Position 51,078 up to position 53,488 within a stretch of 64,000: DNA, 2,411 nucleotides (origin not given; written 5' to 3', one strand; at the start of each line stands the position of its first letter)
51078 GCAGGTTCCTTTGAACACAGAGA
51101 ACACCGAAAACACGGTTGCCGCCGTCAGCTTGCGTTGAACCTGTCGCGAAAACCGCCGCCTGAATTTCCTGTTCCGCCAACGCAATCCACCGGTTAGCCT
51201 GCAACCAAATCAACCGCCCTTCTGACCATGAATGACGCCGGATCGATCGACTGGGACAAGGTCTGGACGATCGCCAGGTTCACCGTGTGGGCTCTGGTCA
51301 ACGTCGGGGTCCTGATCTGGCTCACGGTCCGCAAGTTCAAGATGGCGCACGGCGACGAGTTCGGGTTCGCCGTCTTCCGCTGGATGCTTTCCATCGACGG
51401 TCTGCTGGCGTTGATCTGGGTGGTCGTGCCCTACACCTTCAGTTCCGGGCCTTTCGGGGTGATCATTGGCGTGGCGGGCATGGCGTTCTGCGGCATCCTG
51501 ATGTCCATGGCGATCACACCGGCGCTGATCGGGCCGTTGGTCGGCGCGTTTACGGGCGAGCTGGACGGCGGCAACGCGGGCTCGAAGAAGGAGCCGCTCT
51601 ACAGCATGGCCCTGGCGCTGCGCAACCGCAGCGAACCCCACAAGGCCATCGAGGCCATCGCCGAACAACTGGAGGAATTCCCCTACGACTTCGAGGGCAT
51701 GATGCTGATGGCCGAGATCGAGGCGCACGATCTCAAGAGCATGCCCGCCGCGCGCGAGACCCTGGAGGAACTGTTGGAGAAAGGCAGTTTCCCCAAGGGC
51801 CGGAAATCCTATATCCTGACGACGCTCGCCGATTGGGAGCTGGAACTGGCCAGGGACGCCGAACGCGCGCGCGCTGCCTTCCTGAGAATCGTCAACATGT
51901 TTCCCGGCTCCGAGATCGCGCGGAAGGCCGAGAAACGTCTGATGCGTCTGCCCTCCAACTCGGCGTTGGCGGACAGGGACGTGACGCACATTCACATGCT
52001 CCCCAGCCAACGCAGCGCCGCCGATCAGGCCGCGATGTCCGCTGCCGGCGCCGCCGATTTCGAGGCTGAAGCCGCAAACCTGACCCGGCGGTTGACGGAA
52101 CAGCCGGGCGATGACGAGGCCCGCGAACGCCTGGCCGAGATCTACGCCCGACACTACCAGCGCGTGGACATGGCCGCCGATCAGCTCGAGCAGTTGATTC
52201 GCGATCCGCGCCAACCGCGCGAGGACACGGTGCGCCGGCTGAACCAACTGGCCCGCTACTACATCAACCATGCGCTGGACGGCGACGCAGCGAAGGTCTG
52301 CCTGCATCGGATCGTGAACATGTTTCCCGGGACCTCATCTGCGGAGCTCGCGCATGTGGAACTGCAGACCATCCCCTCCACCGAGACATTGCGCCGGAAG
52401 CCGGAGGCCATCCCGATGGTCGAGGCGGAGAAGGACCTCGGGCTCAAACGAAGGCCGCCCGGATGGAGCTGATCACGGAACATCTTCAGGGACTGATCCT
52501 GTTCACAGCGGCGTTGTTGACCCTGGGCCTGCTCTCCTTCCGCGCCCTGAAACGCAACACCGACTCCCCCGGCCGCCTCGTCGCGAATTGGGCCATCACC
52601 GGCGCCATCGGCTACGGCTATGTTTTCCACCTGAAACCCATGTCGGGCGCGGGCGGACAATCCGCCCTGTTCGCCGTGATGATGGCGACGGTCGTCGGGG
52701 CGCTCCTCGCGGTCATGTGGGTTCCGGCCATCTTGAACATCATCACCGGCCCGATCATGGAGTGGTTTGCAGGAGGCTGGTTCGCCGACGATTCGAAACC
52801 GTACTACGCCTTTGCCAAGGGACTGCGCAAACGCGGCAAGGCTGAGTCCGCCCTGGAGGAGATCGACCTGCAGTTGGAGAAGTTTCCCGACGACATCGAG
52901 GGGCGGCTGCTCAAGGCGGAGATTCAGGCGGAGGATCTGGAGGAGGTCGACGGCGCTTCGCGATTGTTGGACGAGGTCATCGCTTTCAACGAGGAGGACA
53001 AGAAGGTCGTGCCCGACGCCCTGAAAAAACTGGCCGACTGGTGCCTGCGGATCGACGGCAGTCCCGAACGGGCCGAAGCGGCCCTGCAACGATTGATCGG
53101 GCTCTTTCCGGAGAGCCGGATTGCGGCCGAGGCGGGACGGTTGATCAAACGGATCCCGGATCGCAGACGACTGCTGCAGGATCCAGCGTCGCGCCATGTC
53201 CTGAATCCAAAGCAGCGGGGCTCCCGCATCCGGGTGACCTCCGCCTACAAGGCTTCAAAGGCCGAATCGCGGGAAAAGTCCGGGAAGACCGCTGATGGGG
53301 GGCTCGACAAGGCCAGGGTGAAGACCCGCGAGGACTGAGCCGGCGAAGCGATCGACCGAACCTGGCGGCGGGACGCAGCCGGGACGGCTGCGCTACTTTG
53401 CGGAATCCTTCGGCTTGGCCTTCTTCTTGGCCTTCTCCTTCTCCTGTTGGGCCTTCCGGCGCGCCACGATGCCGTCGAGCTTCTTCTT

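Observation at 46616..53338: Candidate undescribed module: ECF sigma, small acidic protein, Ycf46-like AAA+, TPR protein, orphan PilT ATPase and two paralogous membrane/TPR proteins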

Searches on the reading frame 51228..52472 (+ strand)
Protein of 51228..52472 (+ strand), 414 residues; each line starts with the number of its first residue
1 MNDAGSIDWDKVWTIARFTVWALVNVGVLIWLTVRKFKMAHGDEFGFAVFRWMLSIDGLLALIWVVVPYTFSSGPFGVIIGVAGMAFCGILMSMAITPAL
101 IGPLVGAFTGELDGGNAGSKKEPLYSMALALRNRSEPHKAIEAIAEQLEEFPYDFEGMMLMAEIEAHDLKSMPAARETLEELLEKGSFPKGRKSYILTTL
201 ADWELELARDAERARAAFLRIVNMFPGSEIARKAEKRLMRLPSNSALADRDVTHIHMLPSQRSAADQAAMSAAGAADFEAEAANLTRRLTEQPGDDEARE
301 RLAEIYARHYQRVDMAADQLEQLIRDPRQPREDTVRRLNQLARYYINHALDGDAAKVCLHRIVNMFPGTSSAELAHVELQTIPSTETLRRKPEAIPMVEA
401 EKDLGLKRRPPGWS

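Call 6: search_protein_families(library=pfam, max_evalue=0.01, proteins=[window:51228-52472:+])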
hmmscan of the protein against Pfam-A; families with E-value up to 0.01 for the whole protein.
window:51228-52472:+ (414 aa): 4 families
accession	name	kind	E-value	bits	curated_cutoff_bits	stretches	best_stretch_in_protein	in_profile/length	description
PF13428.12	TPR_14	-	2.3e-06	28.2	23.5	0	124-164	4-44/44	Tetratricopeptide repeat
PF13174.12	TPR_6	-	1e-05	26.3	26.3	0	201-228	7-33/33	Tetratricopeptide repeat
PF20308.4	TPR-S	-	0.00087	20.3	27.6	1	281-361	4-77/102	Tetratricopeptide Repeats-Sensor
PF13525.12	YfiO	-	0.0072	16.6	25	0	206-253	98-146/203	Outer membrane lipoprotein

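Call 7: search_protein_families(library=ncbifam, max_evalue=0.01, proteins=[window:51228-52472:+])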
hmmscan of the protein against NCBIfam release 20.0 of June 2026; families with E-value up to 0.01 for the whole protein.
window:51228-52472:+ (414 aa): 3 families
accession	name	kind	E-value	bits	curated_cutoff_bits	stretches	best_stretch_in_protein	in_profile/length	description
TIGR02795.1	tol_pal_ybgF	equivalog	6.5e-05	23.5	90.1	0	209-238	90-119/119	tol-pal system protein YbgF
NF033758.1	gliding_GltE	equivalog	0.0071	15.4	225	0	257-329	115-187/411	adventurous gliding motility TPR repeat lipoprotein GltE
NF008068.0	PRK10803.1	equivalog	0.0099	15.8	383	0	210-239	232-261/263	cell division protein CpoB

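Call 8: find_homologous_proteins(query=window:51228-52472:+)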
Query window:51228-52472:+ (414 aa): 13 proteins with E <= 0.001 among 8000 candidates.
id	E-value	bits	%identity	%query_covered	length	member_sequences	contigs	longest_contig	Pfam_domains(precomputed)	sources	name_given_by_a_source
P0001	4.5e-274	927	100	100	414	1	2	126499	PF13428.13,PF13174.13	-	-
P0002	1.1e-237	807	87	100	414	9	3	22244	PF13428.13,PF13174.13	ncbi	-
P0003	1.5e-197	675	74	100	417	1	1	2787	PF13428.13,PF13174.13,PF20308.5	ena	-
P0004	7.3e-197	672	72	100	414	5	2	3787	PF13432.13,PF13428.13,PF13174.13,PF20308.5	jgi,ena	-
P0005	1.6e-168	579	64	98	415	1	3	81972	PF13428.13,PF13174.13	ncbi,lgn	-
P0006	1.6e-153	530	59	100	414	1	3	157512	PF13428.13,PF13174.13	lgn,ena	-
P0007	2.3e-138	480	52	100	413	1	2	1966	PF13432.13,PF13428.13,PF13174.13,PF20308.5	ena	-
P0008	1.2e-132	461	65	81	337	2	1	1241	PF13428.13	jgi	-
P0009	3.9e-130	453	52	100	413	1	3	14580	PF13432.13,PF13428.13,PF13174.13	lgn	-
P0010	8.3e-130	452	52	100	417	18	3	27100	PF13174.13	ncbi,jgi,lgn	ncbi:MAG: tetratricopeptide (TPR) repeat protein [Limisphaerales bacterium]|jgi:tetratricopeptide (T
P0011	3.7e-128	446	53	97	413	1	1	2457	PF13428.13,PF13174.13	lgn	-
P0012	9.8e-128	445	52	98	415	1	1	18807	PF13432.13,PF13428.13,PF20308.5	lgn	-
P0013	2.5e-53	200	34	94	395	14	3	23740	PF14559.13,PF13525.13,PF13432.13,PF13428.13,PF13174.13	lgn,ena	-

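Call 9: find_encoding_contigs(protein=P0006, flank=10000, max_places=2)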
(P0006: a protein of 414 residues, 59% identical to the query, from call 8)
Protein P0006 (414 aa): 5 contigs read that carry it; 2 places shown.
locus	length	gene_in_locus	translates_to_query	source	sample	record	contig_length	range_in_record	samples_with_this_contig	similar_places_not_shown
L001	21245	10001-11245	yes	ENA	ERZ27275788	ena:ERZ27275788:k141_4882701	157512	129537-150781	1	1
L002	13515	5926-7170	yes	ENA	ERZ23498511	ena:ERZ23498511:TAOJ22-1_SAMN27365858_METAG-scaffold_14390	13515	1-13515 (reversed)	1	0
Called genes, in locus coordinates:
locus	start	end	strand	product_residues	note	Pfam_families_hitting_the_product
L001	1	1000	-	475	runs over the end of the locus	PF01235:Na_Ala_symp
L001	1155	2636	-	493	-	PF00202:Aminotran_3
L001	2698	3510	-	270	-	-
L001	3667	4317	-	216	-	-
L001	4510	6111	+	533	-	PF00919:UPF0004, PF04055:Radical_SAM, PF18693:TRAM_2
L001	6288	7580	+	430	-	PF03446:NAD_binding_2, PF03721:UDPG_MGDP_dh_N, PF00984:UDPG_MGDP_dh, PF03720:UDPG_MGDP_dh_C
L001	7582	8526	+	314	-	PF01073:3Beta_HSD, PF01370:Epimerase, PF02719:Polysacc_synt_2, PF04321:RmlD_sub_bind (weak), PF05368:NmrA (weak), PF07993:NAD_binding_4 (faint), PF13460:NAD_binding_10, PF16363:GDP_Man_Dehyd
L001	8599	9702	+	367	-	-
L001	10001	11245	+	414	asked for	PF13174:TPR_6 (faint), PF13428:TPR_14 (faint)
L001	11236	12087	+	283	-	PF13428:TPR_14 (faint)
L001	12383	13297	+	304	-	PF16881:LIAS_N, PF04055:Radical_SAM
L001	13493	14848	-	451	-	PF00375:SDF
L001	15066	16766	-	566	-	PF04205:FMN_bind, PF12801:Fer4_5 (weak)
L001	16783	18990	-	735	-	PF01553:Acyltransferase, PF00501:AMP-binding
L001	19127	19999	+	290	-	-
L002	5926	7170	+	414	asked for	PF13174:TPR_6 (faint), PF13428:TPR_14 (faint)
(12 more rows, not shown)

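Call 10: find_encoding_contigs(protein=P0010, flank=10000, max_places=2)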
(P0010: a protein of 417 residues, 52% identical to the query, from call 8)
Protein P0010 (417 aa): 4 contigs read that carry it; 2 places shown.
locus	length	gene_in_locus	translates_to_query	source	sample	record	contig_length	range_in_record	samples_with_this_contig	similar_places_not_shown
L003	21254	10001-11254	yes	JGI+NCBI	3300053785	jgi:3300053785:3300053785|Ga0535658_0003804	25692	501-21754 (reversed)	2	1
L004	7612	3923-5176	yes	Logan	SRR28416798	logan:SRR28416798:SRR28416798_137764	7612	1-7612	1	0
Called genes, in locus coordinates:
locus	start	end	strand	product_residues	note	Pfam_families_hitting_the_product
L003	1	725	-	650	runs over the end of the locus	PF00012:HSP70, PF06723:MreB_Mbl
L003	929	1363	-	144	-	PF13279:4HBT_2, PF03061:4HBT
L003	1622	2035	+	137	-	PF00011:HSP20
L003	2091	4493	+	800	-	PF02190:LON_substr_bdg, PF07728:AAA_5 (weak), PF00004:AAA, PF22667:Lon_lid, PF05362:Lon_C, PF13541:ChlI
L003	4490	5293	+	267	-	PF17131:TP_0789-like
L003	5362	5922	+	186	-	PF04542:Sigma70_r2, PF08281:Sigma70_r4_2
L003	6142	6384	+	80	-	-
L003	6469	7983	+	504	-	PF00004:AAA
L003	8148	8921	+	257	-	PF13429:TPR_15 (weak), PF00515:TPR_1 (faint), PF07719:TPR_2 (faint), PF13181:TPR_8 (faint), PF13428:TPR_14 (faint), PF13431:TPR_17 (faint), PF13432:TPR_16, PF14559:TPR_19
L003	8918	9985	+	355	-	PF00437:T2SSE, PF13401:AAA_22 (weak), PF13604:AAA_30 (faint)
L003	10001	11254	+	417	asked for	PF13174:TPR_6 (faint)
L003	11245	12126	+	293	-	PF13428:TPR_14 (faint), PF13432:TPR_16 (faint), PF14559:TPR_19 (faint)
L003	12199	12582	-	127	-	-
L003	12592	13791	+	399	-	PF00348:polyprenyl_synt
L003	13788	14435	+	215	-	PF07638:Sigma70_ECF, PF04542:Sigma70_r2, PF08281:Sigma70_r4_2, PF04545:Sigma70_r4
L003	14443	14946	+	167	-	-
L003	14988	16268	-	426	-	-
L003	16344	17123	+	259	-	PF00355:Rieske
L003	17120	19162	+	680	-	PF00033:Cytochrome_B, PF14358:DUF4405 (weak), PF00034:Cytochrom_C (faint), PF13631:Cytochrom_B_N_2, PF13442:Cytochrome_CBB3 (faint)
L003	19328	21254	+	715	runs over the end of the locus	PF13089:PP_kinase_N, PF02503:PP_kinase, PF17941:PP_kinase_C_1, PF13091:PLDc_2 (faint), PF13090:PP_kinase_C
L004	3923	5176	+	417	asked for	PF13174:TPR_6 (faint)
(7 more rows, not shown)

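Call 11: find_encoding_contigs(protein=P0013, flank=10000, max_places=2)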
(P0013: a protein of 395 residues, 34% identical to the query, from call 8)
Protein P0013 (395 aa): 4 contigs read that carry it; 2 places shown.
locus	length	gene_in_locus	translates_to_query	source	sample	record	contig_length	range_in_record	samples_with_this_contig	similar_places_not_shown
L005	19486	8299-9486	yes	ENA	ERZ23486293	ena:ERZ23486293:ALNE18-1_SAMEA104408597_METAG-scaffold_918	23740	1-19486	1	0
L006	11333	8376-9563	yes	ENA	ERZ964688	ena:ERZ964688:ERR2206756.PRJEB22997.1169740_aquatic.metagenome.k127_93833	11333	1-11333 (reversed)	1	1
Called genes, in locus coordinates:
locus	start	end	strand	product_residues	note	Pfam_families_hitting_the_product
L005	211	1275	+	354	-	PF00288:GHMP_kinases_N, PF08544:GHMP_kinases_C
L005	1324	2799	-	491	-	PF00884:Sulfatase, PF16347:SGSH_C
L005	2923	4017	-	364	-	PF00348:polyprenyl_synt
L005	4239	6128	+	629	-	PF00012:HSP70, PF06723:MreB_Mbl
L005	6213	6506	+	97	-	PF00166:Cpn10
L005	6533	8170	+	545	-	PF00118:Cpn60_TCP1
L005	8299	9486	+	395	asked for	PF13525:YfiO (faint), PF13174:TPR_6 (faint), PF13428:TPR_14 (faint), PF13432:TPR_16 (weak), PF14559:TPR_19 (faint)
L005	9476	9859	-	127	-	-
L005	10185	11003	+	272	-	PF00669:Flagellin_N, PF00700:Flagellin_C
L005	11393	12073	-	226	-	PF00702:Hydrolase, PF12710:HAD, PF13419:HAD_2, PF13242:Hydrolase_like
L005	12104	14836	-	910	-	PF00456:Transketolase_N (weak), PF17831:PDH_E1_M, PF22613:Transketolase_C_1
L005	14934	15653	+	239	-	PF21948:LplA-B_cat, PF03099:BPL_LplA_LipB (weak)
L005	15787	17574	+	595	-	-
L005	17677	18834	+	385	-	PF00072:Response_reg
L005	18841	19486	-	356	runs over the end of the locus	PF05343:Peptidase_M42, PF02127:Peptidase_M18 (faint), PF01546:Peptidase_M20 (weak)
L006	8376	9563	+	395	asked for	PF13525:YfiO (faint), PF13174:TPR_6 (faint), PF13428:TPR_14 (faint), PF13432:TPR_16 (weak), PF14559:TPR_19 (faint)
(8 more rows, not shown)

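Call 30: search_protein_families(library=padloc, max_evalue=0.001, proteins=[window:51228-52472:+])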
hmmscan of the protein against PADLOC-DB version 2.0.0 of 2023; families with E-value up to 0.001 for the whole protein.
window:51228-52472:+ (414 aa): 0 families

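Call 31: search_protein_families(library=pfam, max_evalue=0.01, proteins=[L003:12199-12582:-])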
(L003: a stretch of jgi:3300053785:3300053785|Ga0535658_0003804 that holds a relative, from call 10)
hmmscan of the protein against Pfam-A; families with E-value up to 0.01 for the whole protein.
L003:12199-12582:- (127 aa): 0 families

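Call 59: find_related_loci(query=A1, collection=metagenome_contigs, flank=10000)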
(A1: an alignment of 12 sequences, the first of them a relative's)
Query A1 (414 aa) in metagenome_contigs; peptide patterns used: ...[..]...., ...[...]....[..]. (x = any residue, [..] = any of these).
590 stretches matched a pattern; 431 encode a relative of the query (tblastn E <= 1e-3); the best 80 are kept; 80 distinct loci.
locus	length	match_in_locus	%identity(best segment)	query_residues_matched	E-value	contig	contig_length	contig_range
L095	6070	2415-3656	88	1-414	0e+0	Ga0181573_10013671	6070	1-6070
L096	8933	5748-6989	87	1-414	0e+0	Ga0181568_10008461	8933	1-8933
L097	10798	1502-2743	72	1-414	0e+0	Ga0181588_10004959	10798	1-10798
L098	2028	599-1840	61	1-414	3e-173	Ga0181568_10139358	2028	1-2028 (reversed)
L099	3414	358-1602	51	2-414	9e-139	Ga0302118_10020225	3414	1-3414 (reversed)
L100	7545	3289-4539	51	2-414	6e-134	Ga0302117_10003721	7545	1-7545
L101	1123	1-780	57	155-414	3e-96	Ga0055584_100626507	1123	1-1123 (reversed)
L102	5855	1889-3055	35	12-407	1e-61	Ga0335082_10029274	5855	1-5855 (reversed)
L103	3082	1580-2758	34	14-412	5e-61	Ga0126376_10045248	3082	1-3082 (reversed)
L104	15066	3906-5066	33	19-411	3e-60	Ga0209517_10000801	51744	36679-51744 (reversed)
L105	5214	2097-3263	33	12-407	5e-60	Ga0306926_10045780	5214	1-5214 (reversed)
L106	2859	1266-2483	32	7-411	1e-59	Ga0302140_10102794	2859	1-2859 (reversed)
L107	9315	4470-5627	34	19-410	3e-59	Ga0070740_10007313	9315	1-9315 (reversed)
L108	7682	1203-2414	33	6-409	2e-59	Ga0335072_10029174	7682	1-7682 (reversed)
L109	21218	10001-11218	32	7-411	3e-59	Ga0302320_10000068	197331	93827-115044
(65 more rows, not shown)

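Call 65: search_protein_families(library=ncbifam, max_evalue=0.001, proteins=[L003:12199-12582:-])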
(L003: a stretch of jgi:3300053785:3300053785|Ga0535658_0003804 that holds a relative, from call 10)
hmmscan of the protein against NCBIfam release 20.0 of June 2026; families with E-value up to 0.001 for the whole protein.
L003:12199-12582:- (127 aa): 0 families

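Call 66: predict_structure(alignment_id=A1)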
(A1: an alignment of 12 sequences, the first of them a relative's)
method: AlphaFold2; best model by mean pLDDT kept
length: 414 residues; sequences in the alignment: 12
mean_pLDDT: 75.7   pTM: 0.36
mean pLDDT of the five models: 75.7, 75.5, 75.2, 72.2, 70.5
residues with pLDDT >= 90: 54; 70-90: 253; 50-70: 51; < 50: 56
segments of 3 or more residues with pLDDT < 50: 108-120, 251-263, 265-275, 392-394, 407-414
pLDDT, mean of each block of 10 residues (from residue 1): 65 79 81 65 65 81 80 77 82 69 47 36 73 84 87 87 89 91 84 88 87 89 85 83 65 42 46 61 86 85 87 88 87 89 87 90 88 85 77 53 49 39
secondary structure, 60 per line:
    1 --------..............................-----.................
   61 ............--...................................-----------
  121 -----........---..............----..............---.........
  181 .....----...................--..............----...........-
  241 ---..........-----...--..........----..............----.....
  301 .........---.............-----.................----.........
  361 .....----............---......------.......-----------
elements in order: H9-38 H44-72 H75-109 H126-133 H137-150 H155-168 H172-185 H190-208 H211-224 H229-239 H244-253 H264-273 H278-291 H296-309 H313-325 H331-347 H352-365 H370-381 H385-390 H397-403

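Call 70: fold_search(model_id=the predicted structure, library=pdb)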
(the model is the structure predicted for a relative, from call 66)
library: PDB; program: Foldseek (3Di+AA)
matches with E <= 10: 1111; with E <= 0.001: 29
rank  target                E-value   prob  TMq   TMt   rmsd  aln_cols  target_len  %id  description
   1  9qhc_B                2.4e-05  1.00  0.23  0.34  14.6       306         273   16  Crystal structure of 8-repeat CTPR protein with eliminated coordination sites (released 2025-10-22)
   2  8chy                  3.8e-05  1.00  0.25  0.36  15.5       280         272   17  Crystal structure of an 8-repeat consensus TPR superhelix with Zinc. (released 2024-02-21)
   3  7kw7_E                1.6e-04  1.00  0.23  0.29  19.4       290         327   12  Atomic cryoEM structure of Hsp90-Hsp70-Hop-GR (released 2021-12-08)
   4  9qhb                  1.6e-04  1.00  0.24  0.34  15.6       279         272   16  Crystal structure of 16-repeat CTPR protein with eliminated coordination sites (released 2025-10-22)
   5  1w3b_B                2.0e-04  1.00  0.26  0.28  16.5       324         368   15  The superhelical TPR domain of O-linked GlcNAc transferase reveals structural similarities to importin alpha. (released 2004-09-09)
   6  8dtg_B                2.0e-04  1.00  0.23  0.15  20.6       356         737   14  Cryo-EM structure of Arabidopsis SPY alternative conformation 1 (released 2023-03-08)
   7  2ho1_B                2.2e-04  1.00  0.25  0.41  10.9       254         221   12  Functional Characterization of Pseudomonas Aeruginosa pilF (released 2006-07-25)
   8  8dth_A                2.5e-04  1.00  0.23  0.15  21.6       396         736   14  Cryo-EM structure of Arabidopsis SPY alternative conformation 2 (released 2023-03-08)
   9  6yyu                  2.9e-04  1.00  0.26  0.26   8.2       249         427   16  Aspartyl/Asparaginyl beta-hydroxylase (AspH) oxygenase and TPR domains in complex with manganese and 2-oxoglutarate (released 2021-03-17)
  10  7y4i_B                2.9e-04  1.00  0.23  0.13  14.2       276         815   12  Crystal structure of SPINDLY in complex with GDP (released 2022-12-07)
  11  4r7s                  3.1e-04  1.00  0.27  0.39  14.1       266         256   14  Crystal structure of a tetratricopeptide repeat protein (PARMER_03812) from Parabacteroides merdae ATCC 43184 at 2.39 A  (released 2014-10-01)
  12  6eou                  3.1e-04  1.00  0.25  0.29  15.0       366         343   14  O-GlcNAc transferase TPR domain with the intellectual disability associated mutation L254F (released 2018-05-09)
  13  6yyy_A                3.3e-04  1.00  0.25  0.24   9.9       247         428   16  Aspartyl/Asparaginyl beta-hydroxylase (AspH) oxygenase and TPR domains in complex with manganese, 4,4-dimethyl-2-oxogl (released 2021-03-17)
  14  8re6_A                5.5e-04  1.00  0.25  0.24   9.8       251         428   16  Aspartyl/Asparaginyl beta-hydroxylase (AspH) R735Q variant in complex with Mn, 2-oxoglutarate and a Factor X derived p (released 2024-12-18)
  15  4hoq                  5.5e-04  1.00  0.31  0.28  18.7       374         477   13  Crystal Structure of Full-Length Human IFIT5 (released 2013-01-23)
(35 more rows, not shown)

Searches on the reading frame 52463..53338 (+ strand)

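Call 6: search_protein_families(library=pfam, max_evalue=0.01, proteins=[window:52463-53338:+])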
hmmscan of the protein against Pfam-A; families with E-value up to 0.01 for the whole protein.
window:52463-53338:+ (291 aa): 2 families
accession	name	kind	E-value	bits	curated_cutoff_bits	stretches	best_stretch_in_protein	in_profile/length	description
PF13428.12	TPR_14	-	6.9e-07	29.8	23.5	0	114-154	4-44/44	Tetratricopeptide repeat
PF14559.12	TPR_19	-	0.0047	17.7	25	0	123-179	3-58/68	Tetratricopeptide repeat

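Call 7: search_protein_families(library=ncbifam, max_evalue=0.01, proteins=[window:52463-53338:+])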
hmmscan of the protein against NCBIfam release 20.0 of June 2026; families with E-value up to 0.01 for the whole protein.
window:52463-53338:+ (291 aa): 2 families
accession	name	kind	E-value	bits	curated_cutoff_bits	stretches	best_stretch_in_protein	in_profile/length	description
NF047371.1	FlcA_CTERM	equivalog_domain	0.0004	19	300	1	111-183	155-228/646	periplasmic flagellar collar protein FlcA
TIGR02795.1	tol_pal_ybgF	equivalog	0.0031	18.1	90.1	1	114-224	5-115/119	tol-pal system protein YbgF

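Call 30: search_protein_families(library=padloc, max_evalue=0.001, proteins=[window:52463-53338:+])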
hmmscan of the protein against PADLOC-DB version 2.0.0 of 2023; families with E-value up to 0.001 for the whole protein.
window:52463-53338:+ (291 aa): 0 families
